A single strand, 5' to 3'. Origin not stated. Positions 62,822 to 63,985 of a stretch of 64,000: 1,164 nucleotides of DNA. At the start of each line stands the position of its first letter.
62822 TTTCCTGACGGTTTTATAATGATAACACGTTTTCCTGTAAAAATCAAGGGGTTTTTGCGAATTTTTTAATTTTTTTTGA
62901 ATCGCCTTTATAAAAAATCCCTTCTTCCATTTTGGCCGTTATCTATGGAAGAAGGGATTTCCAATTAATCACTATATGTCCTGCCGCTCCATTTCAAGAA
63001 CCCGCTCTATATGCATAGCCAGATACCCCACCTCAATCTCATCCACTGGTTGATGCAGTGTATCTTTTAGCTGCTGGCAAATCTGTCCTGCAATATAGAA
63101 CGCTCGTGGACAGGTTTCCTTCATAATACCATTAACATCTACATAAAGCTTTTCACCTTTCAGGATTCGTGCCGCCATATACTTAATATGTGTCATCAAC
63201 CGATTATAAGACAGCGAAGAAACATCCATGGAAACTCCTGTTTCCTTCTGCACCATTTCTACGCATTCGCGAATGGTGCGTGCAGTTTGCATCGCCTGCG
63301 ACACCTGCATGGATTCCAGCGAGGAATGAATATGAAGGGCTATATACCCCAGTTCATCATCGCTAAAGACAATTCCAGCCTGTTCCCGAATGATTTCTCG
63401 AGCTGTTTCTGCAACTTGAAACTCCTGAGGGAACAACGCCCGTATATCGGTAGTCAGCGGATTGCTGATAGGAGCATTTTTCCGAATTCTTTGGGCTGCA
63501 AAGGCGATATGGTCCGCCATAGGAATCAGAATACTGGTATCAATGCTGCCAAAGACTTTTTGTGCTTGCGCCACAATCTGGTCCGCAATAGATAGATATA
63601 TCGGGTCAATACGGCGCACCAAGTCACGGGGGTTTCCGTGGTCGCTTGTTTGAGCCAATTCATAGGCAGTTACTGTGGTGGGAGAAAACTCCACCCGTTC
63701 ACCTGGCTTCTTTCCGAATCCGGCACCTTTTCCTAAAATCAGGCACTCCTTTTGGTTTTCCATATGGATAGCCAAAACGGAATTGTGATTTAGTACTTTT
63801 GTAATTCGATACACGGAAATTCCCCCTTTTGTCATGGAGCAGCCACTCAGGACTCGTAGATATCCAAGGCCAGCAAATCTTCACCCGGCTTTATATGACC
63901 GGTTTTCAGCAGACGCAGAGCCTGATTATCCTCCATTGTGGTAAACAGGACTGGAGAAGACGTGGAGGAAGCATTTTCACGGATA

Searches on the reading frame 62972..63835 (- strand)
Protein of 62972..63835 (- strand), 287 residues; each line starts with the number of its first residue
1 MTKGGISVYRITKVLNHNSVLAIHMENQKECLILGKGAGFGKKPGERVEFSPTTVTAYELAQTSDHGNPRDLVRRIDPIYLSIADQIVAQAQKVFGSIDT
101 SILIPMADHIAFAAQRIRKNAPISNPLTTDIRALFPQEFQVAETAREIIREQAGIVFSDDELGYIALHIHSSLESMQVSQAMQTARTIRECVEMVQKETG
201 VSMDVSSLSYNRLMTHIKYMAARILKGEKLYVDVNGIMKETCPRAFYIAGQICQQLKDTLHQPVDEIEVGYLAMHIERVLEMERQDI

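Call 53: search_protein_families(library=pfam, proteins=[window:62972-63835:-], max_evalue=0.00001)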
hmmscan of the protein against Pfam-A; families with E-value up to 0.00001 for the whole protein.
window:62972-63835:- (287 aa): 2 families
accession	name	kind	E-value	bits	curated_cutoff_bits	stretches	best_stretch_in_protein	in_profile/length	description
PF00874.25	PRD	-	8.8e-40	135.4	23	2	87-171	3-89/90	PRD domain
PF03123.20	CAT_RBD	-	3.2e-13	49.8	25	1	9-51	1-42/57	CAT RNA binding domain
